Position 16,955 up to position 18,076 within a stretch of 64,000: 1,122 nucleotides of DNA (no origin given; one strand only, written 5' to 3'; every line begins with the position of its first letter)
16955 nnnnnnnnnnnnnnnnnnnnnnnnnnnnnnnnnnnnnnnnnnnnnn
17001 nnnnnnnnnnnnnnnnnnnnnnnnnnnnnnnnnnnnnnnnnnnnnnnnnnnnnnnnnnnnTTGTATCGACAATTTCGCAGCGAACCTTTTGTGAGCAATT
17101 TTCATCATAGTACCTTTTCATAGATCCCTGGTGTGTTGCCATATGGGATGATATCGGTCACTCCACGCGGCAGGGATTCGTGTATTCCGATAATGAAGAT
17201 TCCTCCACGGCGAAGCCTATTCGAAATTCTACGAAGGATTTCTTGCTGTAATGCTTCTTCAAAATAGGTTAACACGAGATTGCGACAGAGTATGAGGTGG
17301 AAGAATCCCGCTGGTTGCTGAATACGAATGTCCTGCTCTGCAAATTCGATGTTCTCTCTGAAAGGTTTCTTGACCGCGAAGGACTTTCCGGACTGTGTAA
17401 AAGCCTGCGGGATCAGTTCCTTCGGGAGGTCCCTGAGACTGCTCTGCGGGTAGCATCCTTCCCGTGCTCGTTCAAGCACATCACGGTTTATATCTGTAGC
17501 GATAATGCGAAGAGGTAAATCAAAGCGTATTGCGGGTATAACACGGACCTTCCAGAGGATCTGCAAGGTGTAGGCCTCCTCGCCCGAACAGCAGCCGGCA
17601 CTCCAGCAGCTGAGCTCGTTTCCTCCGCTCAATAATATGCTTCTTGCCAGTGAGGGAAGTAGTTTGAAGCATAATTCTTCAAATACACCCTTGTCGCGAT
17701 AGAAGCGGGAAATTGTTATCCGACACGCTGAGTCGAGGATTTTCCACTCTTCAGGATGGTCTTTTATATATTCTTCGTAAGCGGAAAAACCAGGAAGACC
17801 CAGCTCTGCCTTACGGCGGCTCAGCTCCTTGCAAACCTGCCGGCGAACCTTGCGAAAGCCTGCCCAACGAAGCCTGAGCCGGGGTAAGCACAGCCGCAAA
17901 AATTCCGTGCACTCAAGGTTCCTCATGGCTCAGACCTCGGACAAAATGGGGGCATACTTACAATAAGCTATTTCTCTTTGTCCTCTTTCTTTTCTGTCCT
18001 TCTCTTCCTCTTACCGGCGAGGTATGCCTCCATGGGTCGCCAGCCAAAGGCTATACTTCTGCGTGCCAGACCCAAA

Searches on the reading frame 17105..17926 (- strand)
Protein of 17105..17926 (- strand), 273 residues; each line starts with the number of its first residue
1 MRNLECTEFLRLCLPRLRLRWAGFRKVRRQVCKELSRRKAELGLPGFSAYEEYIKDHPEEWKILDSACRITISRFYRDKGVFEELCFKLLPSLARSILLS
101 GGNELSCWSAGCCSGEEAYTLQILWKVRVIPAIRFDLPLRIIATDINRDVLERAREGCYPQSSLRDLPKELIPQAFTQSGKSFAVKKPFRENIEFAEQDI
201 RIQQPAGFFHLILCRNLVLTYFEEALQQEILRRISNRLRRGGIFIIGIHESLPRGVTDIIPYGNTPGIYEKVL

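Call 55: search_protein_families(library=pfam, proteins=[window:17105-17926:-], max_evalue=0.00001)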
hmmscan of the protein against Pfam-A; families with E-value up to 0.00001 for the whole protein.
window:17105-17926:- (273 aa): 1 family
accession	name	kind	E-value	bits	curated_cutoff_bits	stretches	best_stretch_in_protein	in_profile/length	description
PF01739.24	CheR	-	6.8e-40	137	27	1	73-255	3-181/195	CheR methyltransferase, SAM binding domain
